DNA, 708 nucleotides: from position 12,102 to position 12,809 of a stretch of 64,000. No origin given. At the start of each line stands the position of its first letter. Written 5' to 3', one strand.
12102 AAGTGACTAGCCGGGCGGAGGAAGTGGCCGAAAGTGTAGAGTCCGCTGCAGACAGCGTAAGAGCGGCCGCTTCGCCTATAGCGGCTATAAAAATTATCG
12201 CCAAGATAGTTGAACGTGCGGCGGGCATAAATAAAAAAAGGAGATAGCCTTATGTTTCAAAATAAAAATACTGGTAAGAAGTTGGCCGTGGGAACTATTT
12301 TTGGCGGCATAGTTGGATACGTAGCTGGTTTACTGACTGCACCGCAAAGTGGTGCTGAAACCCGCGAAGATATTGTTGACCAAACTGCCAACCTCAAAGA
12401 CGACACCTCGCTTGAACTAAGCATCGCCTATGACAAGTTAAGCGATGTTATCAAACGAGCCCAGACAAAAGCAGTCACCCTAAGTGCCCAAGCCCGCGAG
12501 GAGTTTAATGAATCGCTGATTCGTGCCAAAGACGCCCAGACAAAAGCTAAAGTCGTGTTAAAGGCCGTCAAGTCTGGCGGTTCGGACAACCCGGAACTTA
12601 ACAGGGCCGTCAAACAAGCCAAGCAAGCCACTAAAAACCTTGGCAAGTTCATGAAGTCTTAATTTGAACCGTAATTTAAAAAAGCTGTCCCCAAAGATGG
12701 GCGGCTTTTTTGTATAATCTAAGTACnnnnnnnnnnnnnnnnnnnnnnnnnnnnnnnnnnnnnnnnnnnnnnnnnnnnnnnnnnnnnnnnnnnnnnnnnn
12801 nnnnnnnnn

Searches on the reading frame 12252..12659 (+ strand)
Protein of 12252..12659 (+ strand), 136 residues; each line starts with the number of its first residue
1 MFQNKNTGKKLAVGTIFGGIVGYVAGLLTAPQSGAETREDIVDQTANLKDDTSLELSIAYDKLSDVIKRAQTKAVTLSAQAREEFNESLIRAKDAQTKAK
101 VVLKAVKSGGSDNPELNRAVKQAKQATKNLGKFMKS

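Call 62: search_protein_families(library=pfam, proteins=[window:12252-12659:+], max_evalue=0.001)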
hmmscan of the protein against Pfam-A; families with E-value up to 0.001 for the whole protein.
window:12252-12659:+ (136 aa): 1 family
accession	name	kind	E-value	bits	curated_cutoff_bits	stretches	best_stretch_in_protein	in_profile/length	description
PF12732.12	YtxH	-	2e-14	54.2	37.5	1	13-80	2-69/71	YtxH-like protein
